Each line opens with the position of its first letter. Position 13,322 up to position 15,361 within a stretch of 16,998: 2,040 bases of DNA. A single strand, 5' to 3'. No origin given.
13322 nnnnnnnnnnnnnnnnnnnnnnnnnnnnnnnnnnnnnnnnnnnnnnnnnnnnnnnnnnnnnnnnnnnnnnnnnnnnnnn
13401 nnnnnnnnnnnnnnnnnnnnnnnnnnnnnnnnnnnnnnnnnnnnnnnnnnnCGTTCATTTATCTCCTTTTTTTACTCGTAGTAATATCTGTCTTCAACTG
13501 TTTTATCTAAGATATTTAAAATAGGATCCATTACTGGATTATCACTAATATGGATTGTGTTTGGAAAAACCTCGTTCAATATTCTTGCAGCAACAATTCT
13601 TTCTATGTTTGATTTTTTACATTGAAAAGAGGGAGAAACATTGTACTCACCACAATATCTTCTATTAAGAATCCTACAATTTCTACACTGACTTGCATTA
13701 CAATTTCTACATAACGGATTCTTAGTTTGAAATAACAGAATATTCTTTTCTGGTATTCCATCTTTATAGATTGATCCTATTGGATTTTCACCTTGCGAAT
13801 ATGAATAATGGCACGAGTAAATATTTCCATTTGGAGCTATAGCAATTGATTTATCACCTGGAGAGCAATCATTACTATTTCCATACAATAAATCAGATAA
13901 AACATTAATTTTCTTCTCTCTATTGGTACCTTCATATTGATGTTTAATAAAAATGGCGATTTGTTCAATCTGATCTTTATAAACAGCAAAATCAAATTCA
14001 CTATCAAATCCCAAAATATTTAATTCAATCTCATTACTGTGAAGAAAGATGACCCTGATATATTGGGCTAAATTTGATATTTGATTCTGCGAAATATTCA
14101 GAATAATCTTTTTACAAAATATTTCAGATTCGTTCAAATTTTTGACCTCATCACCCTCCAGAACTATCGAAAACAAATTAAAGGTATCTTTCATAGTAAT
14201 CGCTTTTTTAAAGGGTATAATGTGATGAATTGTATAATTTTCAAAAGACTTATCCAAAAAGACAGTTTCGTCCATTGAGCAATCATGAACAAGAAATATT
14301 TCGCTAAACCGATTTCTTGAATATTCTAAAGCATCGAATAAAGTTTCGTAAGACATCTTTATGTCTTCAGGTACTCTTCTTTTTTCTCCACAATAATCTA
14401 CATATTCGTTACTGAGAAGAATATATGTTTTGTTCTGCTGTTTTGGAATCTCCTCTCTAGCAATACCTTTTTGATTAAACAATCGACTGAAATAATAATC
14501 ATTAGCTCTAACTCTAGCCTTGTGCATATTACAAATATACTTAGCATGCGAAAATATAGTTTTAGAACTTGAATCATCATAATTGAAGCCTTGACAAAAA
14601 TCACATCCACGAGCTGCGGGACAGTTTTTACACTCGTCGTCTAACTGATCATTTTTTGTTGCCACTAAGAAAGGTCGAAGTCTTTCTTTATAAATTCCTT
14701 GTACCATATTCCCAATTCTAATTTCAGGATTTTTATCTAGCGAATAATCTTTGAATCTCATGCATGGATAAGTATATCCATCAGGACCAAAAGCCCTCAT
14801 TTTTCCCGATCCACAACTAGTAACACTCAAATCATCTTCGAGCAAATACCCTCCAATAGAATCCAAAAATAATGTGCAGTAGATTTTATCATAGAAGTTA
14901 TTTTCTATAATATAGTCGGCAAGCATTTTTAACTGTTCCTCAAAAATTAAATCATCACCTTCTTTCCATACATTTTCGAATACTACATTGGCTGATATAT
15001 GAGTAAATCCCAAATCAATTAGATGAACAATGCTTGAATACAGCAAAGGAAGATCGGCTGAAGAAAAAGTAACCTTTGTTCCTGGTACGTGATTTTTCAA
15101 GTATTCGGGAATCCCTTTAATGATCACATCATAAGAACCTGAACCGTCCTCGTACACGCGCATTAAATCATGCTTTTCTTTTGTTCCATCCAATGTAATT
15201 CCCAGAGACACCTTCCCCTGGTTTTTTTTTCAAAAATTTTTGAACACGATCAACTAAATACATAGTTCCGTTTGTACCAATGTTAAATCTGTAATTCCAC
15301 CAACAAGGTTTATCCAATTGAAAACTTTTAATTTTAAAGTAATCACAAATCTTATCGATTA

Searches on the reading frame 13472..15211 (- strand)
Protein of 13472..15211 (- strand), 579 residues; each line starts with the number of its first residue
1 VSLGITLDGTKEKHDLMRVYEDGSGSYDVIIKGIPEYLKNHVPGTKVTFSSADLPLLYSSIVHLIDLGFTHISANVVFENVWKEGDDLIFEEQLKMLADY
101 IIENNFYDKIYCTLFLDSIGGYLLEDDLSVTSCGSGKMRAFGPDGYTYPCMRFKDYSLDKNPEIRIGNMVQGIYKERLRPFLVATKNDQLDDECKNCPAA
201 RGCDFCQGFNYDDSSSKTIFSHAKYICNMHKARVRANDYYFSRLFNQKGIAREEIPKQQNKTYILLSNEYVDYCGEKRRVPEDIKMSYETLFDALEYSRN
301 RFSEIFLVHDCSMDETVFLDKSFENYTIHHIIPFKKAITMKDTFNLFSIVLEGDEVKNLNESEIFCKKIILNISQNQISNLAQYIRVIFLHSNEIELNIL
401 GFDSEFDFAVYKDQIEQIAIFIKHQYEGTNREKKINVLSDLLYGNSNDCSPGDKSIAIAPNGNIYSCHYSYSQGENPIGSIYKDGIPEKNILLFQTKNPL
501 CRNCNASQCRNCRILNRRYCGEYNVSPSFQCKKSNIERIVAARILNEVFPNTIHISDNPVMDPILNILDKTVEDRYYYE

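Call 9: search_protein_families(library=ncbifam, proteins=[window:13472-15211:-], max_evalue=0.01)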
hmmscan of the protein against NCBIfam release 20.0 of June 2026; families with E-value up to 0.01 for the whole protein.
window:13472-15211:- (579 aa): 17 families
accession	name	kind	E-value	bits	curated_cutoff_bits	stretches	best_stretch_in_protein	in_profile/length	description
TIGR04115.1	rSAM_Cxxx_rpt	equivalog_domain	3.4e-86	289.9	350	1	1-240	119-359/359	radical SAM peptide maturase, CXXX-repeat target family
TIGR04119.1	CXXX_matur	equivalog_domain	4.5e-50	170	150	2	369-549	2-185/210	CXXX repeat peptide maturase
NF047865.1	rSAM_PapB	equivalog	4.2e-35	121.6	340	2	3-204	115-313/330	PapB family radical SAM/SPASM ranthipeptide maturase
NF040492.1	not_ScfB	exception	5.3e-21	75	855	2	5-235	210-442/450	ScfB-related radical SAM/SPASM orphan maturase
TIGR03974.1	rSAM_six_Cys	equivalog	5.8e-21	74.9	425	2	5-235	212-443/451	thioether cross-link-forming SCIFF peptide maturase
TIGR03906.1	quino_hemo_SAM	equivalog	4.7e-15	55.2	453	1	3-217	207-421/467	quinohemoprotein amine dehydrogenase maturation protein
TIGR04085.1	rSAM_more_4Fe4S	domain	4.3e-11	43.1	27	2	133-211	1-79/93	SPASM domain-containing protein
NF041298.1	rSAM_mat_DynA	equivalog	1.5e-10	40.6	450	1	3-204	112-318/356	dynobactin maturation radical SAM/SPASM protein DynA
TIGR04084.1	rSAM_AF0577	subfamily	5.5e-09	35.4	225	1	6-153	98-245/347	TIGR04084 family radical SAM/SPASM domain-containing protein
TIGR04064.1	rSAM_nif11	equivalog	1e-08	34.4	518.7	1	4-73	191-259/459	nif11-like peptide radical SAM maturase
TIGR04463.1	rSAM_vs_C_rich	equivalog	2e-08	33.4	525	1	4-73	194-265/438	TIGR04463 family radical SAM/SPASM RiPP maturase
NF038107.1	rSAM_NF038107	equivalog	4.3e-08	32.3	600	1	4-35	200-231/444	Cys-every-fifth radical SAM/SPASM peptide maturase CefB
TIGR03942.1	sulfatase_rSAM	equivalog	4.1e-07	29.4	349.45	1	3-238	114-354/363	anaerobic sulfatase maturase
TIGR04280.1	geopep_mat_rSAM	hypoth_equivalog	0.00025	20.2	400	1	4-35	197-228/428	geopeptide radical SAM maturase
NF035951.1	rSAM_RumMC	equivalog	0.0003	19.6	720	1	165-249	416-498/510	RumMC family radical SAM sactipeptide maturase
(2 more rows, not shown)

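Call 10: search_protein_families(library=pfam, proteins=[window:13472-15211:-], max_evalue=0.01)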
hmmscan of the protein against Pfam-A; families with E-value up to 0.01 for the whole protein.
window:13472-15211:- (579 aa): 1 family
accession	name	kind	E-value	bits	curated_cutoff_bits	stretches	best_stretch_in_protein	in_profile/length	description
PF13186.11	SPASM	-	1.1e-05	26.1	21.5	0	141-198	10-67/67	Iron-sulfur cluster-binding domain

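Call 17: find_homologous_proteins(query=window:13475-15211:-, max_evalue=1e-10)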
Query window:13475-15211:- (579 aa): 695 proteins with E <= 1e-10 among 7229 candidates; the best 120 are listed.
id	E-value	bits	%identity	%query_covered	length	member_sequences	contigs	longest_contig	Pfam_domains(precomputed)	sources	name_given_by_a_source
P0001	0.0e+0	1332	100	100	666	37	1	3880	-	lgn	-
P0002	4.9e-159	549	47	100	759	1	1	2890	PF13186.12,PF04055.28,PF13353.12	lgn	-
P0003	6.9e-150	519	47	97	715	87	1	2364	PF13186.12,PF04055.28,PF13353.12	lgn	-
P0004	5.3e-148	512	45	100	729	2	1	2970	PF04055.28,PF13353.12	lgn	-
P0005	9.5e-143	495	46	93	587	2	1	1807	-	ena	-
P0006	7.5e-142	492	43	100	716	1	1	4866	PF04055.28,PF13353.12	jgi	-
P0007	2.2e-141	490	47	94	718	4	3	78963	PF13186.12,PF04055.28,PF13353.12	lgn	-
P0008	3.4e-140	487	44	98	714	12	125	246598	PF04055.28,PF13353.12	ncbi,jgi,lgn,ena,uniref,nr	ncbi:MAG: radical SAM peptide maturase, CXXX-repeat target family [Eisenbergiella sp.]|jgi:uncharact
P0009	6.3e-140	486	44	97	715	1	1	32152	PF04055.28,PF13353.12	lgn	-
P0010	6.3e-140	486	45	100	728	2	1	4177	PF04055.28,PF13353.12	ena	-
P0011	1.3e-139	485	44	99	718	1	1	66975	PF13186.12,PF04055.28,PF13353.12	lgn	-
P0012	6.1e-139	482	43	100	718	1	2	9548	PF13186.12,PF04055.28,PF13353.12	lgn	-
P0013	7.4e-139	482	45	98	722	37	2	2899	PF13186.12,PF04055.28,PF13353.12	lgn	-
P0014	7.5e-139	482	43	100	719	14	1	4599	PF13186.12,PF04055.28,PF13353.12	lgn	-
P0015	9.1e-139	482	42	97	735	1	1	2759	PF04055.28,PF13353.12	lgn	-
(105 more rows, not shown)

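Call 19: find_encoding_contigs(protein=P0001, flank=5000, max_places=6)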
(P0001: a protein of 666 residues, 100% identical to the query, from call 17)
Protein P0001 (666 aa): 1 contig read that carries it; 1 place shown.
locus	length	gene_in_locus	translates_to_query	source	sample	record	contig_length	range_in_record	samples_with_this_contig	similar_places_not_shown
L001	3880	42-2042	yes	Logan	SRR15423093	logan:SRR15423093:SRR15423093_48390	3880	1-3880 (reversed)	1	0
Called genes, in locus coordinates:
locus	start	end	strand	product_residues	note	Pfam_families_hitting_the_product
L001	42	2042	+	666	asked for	-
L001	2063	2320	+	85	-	-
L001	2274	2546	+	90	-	-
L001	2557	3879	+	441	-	?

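Call 22: find_related_loci(query=A1, collection=genome_contigs, flank=5000)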
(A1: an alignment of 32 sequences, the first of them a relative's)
Query A1 (666 aa) in genome_contigs; peptide patterns used: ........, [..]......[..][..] (x = any residue, [..] = any of these).
600 stretches matched a pattern (row limit reached: there are more); 562 encode a relative of the query (tblastn E <= 1e-3); the best 80 are kept; 80 distinct loci.
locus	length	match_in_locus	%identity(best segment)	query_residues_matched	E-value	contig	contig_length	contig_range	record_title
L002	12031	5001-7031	42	1-666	5e-167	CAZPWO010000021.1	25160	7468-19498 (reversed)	MAG TPA_asm: uncultured Herbinix sp. isolate SRP294416_co2_139 genome assembly, contig: NODE_1724_length_25160_cov_11.71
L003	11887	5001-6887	46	1-628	5e-165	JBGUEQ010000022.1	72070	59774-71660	MAG: Lachnotalea sp. isolate DXN-06 NODE_22_length_72070_cov_6.578237, whole genome shotgun sequence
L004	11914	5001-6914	45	1-635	6e-164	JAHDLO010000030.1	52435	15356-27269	MAG: Clostridiaceae bacterium isolate M1-B18 k141_27406, whole genome shotgun sequence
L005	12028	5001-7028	42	1-666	1e-165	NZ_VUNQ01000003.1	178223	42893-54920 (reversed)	Tissierella pigra strain WCA3-693-APC-4 seq3, whole genome shotgun sequence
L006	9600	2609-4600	43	1-657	2e-154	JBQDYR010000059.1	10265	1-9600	MAG: Anaerococcus sp. isolate AOP43_E1_surf _bin _9 AOP43_E1_surf.bin.9_60, whole genome shotgun sequence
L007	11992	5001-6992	42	1-657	5e-154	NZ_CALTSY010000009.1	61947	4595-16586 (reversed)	MAG: uncultured Anaerococcus sp. isolate 28oBZVVRXH_bin.1.MAG NODE_153_length_61947_cov_48.110790, whole genome shotgun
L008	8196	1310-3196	40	1-631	6e-136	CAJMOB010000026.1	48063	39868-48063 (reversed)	TPA_asm: uncultured bacterium isolate ERR1430482-bin.12 genome assembly, contig: NODE_331_length_48063_cov_9.853962, who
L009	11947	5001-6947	40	1-651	1e-134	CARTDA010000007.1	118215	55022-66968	MAG: uncultured Lachnospiraceae bacterium isolate MGBC166886 genome assembly, contig: MGBC166886.7, whole genome shotgun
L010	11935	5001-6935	38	1-640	8e-131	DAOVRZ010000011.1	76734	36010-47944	MAG TPA_asm: Halanaerobiales bacterium isolate CSMAG_1614 CSMAG_1614_k141_1098750_length_76734_cov_34.0648, whole genome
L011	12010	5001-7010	38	1-656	4e-130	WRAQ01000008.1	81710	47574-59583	MAG: Lachnospiraceae bacterium isolate Lab288P1bin41 Ga0131853_10000377, whole genome shotgun sequence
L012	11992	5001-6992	38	1-657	9e-124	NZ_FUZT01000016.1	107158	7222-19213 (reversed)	Maledivibacter halophilus strain M1, whole genome shotgun sequence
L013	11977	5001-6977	37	1-649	6e-121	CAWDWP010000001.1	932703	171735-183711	MAG: uncultured Ignavibacteria bacterium isolate MFD05942.bin.1.387 genome assembly, contig: contig_10083, whole genome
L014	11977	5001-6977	35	1-662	2e-118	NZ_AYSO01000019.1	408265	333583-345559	Clostridium argentinense CDC 2741 U732.Contig251, whole genome shotgun sequence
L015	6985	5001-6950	36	1-635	3e-116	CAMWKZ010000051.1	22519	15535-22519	MAG TPA_asm: uncultured Prevotellaceae bacterium isolate SRR14411335_bin.6_metawrap_v1.3_MAG genome assembly, contig: NO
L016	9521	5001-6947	35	1-655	1e-114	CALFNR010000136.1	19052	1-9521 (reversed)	MAG TPA_asm: uncultured Lachnoclostridium sp. isolate SRR1747057_bin.44_CONCOCT_v1.1_MAG genome assembly, contig: ERZ808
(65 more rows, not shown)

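Call 34: find_encoding_contigs(protein=P0007, flank=4000, max_places=3)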
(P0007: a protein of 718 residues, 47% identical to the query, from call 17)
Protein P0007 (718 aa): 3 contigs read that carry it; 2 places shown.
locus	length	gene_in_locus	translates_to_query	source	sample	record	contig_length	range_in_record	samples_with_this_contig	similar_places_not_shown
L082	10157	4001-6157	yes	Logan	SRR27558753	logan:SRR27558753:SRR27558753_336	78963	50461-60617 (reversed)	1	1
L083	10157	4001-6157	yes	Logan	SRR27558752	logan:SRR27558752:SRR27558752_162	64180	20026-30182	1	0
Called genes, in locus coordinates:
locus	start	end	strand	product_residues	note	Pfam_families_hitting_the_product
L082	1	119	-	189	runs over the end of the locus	PF04647:AgrB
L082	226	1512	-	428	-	PF14501:HATPase_c_5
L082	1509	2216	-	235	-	PF00072:Response_reg, PF04397:LytTR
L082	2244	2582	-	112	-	PF12844:HTH_19, PF13443:HTH_26, PF13560:HTH_31, PF01381:HTH_3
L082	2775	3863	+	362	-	PF00082:Peptidase_S8 (weak)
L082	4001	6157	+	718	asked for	PF13353:Fer4_12 (weak), PF04055:Radical_SAM (weak), PF13186:SPASM (faint)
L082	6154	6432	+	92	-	-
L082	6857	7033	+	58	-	-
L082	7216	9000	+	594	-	PF00005:ABC_tran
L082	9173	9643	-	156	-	-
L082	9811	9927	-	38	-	-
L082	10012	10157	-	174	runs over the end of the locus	PF04647:AgrB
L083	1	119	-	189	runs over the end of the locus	PF04647:AgrB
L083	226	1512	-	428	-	PF14501:HATPase_c_5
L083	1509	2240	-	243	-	PF00072:Response_reg, PF04397:LytTR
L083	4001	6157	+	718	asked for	PF13353:Fer4_12 (weak), PF04055:Radical_SAM (weak), PF13186:SPASM (faint)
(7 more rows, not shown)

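Call 35: find_encoding_contigs(protein=P0002, flank=4000, max_places=2)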
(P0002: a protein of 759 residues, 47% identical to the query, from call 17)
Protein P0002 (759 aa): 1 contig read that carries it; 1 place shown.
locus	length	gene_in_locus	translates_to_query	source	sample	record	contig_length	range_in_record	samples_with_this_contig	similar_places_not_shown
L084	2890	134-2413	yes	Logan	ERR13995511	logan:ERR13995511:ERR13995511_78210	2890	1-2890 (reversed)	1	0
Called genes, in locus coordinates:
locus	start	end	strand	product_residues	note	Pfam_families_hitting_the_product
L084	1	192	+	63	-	?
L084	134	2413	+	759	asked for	PF04055:Radical_SAM, PF13353:Fer4_12, PF13186:SPASM (faint)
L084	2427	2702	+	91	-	-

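Call 36: find_encoding_contigs(protein=P0004, flank=4000, max_places=2)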
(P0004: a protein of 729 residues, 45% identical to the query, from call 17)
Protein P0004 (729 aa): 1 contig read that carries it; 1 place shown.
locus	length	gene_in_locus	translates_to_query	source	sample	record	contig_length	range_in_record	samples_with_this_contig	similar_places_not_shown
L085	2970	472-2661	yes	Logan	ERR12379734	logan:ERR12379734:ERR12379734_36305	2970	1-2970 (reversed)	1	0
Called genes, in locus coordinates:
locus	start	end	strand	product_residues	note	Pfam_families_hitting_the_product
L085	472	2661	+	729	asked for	PF04055:Radical_SAM, PF13353:Fer4_12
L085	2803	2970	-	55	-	?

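Call 37: find_encoding_contigs(protein=P0006, flank=4000, max_places=2)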
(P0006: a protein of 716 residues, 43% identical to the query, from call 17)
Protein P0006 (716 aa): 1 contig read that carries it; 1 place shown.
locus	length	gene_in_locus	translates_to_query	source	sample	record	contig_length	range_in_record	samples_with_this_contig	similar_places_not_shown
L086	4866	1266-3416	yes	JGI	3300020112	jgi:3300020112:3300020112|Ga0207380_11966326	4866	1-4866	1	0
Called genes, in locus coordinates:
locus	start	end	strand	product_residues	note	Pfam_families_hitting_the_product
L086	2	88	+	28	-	?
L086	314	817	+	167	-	PF00583:Acetyltransf_1, PF13508:Acetyltransf_7 (weak), PF08445:FR47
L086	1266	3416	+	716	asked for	PF13353:Fer4_12 (weak), PF04055:Radical_SAM (weak)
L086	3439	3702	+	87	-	-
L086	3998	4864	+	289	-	?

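Call 45: find_encoding_contigs(protein=P0009, flank=3500, max_places=1)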
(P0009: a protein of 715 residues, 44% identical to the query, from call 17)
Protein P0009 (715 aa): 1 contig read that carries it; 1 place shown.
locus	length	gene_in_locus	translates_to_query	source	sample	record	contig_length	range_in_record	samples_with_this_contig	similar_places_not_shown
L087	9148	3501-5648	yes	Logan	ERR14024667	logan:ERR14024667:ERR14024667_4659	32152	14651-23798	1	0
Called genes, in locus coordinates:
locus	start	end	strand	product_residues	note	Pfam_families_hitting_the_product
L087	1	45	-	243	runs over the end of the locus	PF00072:Response_reg, PF04397:LytTR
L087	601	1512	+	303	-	-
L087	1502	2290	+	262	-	PF00528:BPD_transp_1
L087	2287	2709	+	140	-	-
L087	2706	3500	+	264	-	-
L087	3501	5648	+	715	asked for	PF04055:Radical_SAM, PF13353:Fer4_12 (weak)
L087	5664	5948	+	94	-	-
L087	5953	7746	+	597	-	PF00664:ABC_membrane, PF00005:ABC_tran, PF13304:AAA_21 (faint), PF02463:SMC_N (weak)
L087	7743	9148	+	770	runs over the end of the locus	PF01547:SBP_bac_1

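Call 46: find_encoding_contigs(protein=P0011, flank=3500, max_places=1)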
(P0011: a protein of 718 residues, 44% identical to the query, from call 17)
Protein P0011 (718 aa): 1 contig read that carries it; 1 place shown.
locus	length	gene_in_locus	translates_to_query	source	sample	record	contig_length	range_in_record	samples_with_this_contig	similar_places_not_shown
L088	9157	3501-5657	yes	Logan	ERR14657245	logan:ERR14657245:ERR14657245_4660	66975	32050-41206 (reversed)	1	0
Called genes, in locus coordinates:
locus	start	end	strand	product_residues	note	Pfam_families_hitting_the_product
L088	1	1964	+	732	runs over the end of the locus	PF01471:PG_binding_1 (weak), PF08924:Rv2525c_GlyHyd-like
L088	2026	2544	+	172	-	-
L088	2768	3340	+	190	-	-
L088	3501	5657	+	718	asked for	PF13353:Fer4_12 (weak), PF04055:Radical_SAM, PF13186:SPASM (faint)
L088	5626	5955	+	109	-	-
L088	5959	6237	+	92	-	-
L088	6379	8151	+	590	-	PF00005:ABC_tran, PF13304:AAA_21 (faint)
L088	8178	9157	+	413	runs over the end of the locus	PF00082:Peptidase_S8 (faint)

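Call 47: find_encoding_contigs(protein=P0012, flank=3500, max_places=1)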
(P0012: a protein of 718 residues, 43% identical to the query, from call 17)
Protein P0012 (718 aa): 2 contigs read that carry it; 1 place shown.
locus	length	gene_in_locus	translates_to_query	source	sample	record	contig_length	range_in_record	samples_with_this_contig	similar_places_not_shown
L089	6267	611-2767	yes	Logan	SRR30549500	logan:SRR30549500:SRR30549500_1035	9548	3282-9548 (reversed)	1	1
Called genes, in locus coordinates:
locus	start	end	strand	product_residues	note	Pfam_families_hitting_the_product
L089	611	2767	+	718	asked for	PF13353:Fer4_12 (weak), PF04055:Radical_SAM, PF13186:SPASM (faint)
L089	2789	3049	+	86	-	-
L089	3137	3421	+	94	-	-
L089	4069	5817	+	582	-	PF00664:ABC_membrane (faint), PF13304:AAA_21 (faint), PF02463:SMC_N (weak), PF00005:ABC_tran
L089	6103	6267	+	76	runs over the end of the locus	-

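Call 48: find_related_loci(query=P0001, collection=metagenome_contigs, flank=3500)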
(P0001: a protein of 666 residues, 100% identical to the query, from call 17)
Query P0001 (666 aa) in metagenome_contigs; peptide patterns used: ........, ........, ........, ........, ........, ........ (x = any residue, [..] = any of these).
92 stretches matched a pattern; 13 encode a relative of the query (tblastn E <= 1e-3); 13 distinct loci.
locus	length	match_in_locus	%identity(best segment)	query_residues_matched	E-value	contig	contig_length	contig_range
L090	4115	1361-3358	99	1-666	0e+0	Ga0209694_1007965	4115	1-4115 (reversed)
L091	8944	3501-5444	48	1-651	0e+0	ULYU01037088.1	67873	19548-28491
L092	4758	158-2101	48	1-651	0e+0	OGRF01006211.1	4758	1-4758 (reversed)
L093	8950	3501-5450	45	1-654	6e-175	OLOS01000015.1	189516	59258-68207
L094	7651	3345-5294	45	1-654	2e-175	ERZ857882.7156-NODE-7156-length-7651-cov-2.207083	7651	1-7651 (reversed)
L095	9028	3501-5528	43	1-666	1e-168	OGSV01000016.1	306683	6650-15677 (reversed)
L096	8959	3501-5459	44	1-651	2e-167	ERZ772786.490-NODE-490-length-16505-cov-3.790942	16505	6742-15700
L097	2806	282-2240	44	1-651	7e-178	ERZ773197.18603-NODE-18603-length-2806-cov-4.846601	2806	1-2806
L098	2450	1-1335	37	225-666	2e-87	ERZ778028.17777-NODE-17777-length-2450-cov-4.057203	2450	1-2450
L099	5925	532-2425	40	1-628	2e-95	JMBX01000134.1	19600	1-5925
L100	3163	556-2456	55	1-628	4e-111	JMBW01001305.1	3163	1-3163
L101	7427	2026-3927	55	1-628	1e-114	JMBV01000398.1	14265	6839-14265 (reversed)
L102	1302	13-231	47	585-656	1e-12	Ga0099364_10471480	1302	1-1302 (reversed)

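Call 75: predict_structure(alignment_id=A1)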
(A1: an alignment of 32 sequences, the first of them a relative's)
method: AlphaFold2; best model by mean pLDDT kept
length: 666 residues; sequences in the alignment: 32
mean_pLDDT: 83.3   pTM: 0.84
mean pLDDT of the five models: 83.3, 83.1, 80.5, 79.8, 79.3
residues with pLDDT >= 90: 263; 70-90: 299; 50-70: 93; < 50: 11
segments of 3 or more residues with pLDDT < 50: 532-539
pLDDT, mean of each block of 10 residues (from residue 1): 88 86 85 91 96 93 90 94 92 90 80 90 92 91 96 95 80 94 97 94 88 80 69 81 64 85 82 83 81 72 74 81 95 92 75 90 72 93 92 89 85 94 86 92 80 90 94 93 89 92 92 84 76 47 88 84 86 59 57 55 78 79 84 72 62 66 55
secondary structure, 60 per line:
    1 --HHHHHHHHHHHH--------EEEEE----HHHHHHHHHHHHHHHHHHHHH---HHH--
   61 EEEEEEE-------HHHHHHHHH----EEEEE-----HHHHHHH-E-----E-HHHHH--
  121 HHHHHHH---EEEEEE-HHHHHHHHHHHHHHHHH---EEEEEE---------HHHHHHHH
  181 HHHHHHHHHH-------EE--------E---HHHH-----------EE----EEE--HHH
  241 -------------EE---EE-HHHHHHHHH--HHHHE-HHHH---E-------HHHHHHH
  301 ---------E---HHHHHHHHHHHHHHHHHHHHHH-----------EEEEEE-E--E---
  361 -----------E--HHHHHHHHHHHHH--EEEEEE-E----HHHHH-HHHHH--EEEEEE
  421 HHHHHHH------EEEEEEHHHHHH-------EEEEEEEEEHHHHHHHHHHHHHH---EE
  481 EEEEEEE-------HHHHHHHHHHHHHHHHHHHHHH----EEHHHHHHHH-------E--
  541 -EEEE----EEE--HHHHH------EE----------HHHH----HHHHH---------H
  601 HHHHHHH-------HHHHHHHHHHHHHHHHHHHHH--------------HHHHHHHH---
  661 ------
elements in order: H3-14 E23-27 H32-52 E61-67 H75-83 E88-92 H98-104 H114-118 H121-127 E131-136 H138-154 E158-163 H173-190 H212-215 E233-235 H262-270 H273-276 H279-282 H294-300 H314-335 E347-352 H375-387 E390-395 H402-406 H408-412 E415-420 H421-427 E434-439 H440-445 E453-461 H462-475 E479-487 H495-516 H523-530 E542-545 E550-552 H555-559 H578-581 H586-590 H600-607 H615-635 H650-657

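Call 79: fold_search(model_id=the predicted structure, library=pdb)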
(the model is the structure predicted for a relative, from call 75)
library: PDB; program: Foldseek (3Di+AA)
matches with E <= 10: 900; with E <= 0.001: 22
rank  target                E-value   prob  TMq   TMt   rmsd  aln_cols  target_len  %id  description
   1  5why_B                6.0e-16  1.00  0.40  0.60   3.9       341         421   27  Structural Insights into Thioether Bond Formation in the Biosynthesis of Sactipeptides (released 2017-07-26)
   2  5wgg_A                1.9e-15  1.00  0.40  0.59   3.8       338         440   27  Structural Insights into Thioether Bond Formation in the Biosynthesis of Sactipeptides (released 2017-07-26)
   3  5why_A                7.3e-15  1.00  0.38  0.58   4.7       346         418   24  Structural Insights into Thioether Bond Formation in the Biosynthesis of Sactipeptides (released 2017-07-26)
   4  4k37_B                3.1e-09  1.00  0.35  0.60   4.9       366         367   17  Native anSMEcpe with bound AdoMet (released 2013-05-08)
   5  4k38_B                3.7e-09  1.00  0.36  0.62   5.1       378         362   19  Native anSMEcpe with bound AdoMet and Kp18Cys peptide (released 2013-05-08)
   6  4k37_A                7.8e-09  1.00  0.37  0.64   4.4       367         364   20  Native anSMEcpe with bound AdoMet (released 2013-05-08)
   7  4k38_A                1.1e-08  1.00  0.35  0.59   5.1       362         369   18  Native anSMEcpe with bound AdoMet and Kp18Cys peptide (released 2013-05-08)
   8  4k36_B                1.4e-08  1.00  0.36  0.61   5.5       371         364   18  His6 tagged anSMEcpe with bound AdoMet (released 2013-05-08)
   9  4k36_A                1.9e-08  1.00  0.36  0.60   4.9       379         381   20  His6 tagged anSMEcpe with bound AdoMet (released 2013-05-08)
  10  4k39_A                1.9e-08  1.00  0.35  0.61   5.2       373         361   20  Native anSMEcpe with bound AdoMet and Cp18Cys peptide (released 2013-05-08)
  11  4k39_B                5.3e-08  1.00  0.35  0.60   5.8       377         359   19  Native anSMEcpe with bound AdoMet and Cp18Cys peptide (released 2013-05-08)
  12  9gmc_A                1.2e-07  1.00  0.37  0.63   5.1       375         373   14  Crystal structure of the complex formed between the radical SAM protein ChlB and the R3A mutant of ChlA (released 2025-06-25)
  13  9gmc_C                1.5e-07  1.00  0.38  0.63   4.8       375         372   13  Crystal structure of the complex formed between the radical SAM protein ChlB and the R3A mutant of ChlA (released 2025-06-25)
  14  9gm3_C                2.1e-07  1.00  0.37  0.63   4.9       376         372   14  Crystal structure of the complex formed between the radical SAM protein ChlB and the leader region of its precursor su (released 2025-06-25)
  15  9gm3_A                2.9e-07  1.00  0.38  0.63   4.8       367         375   14  Crystal structure of the complex formed between the radical SAM protein ChlB and the leader region of its precursor su (released 2025-06-25)
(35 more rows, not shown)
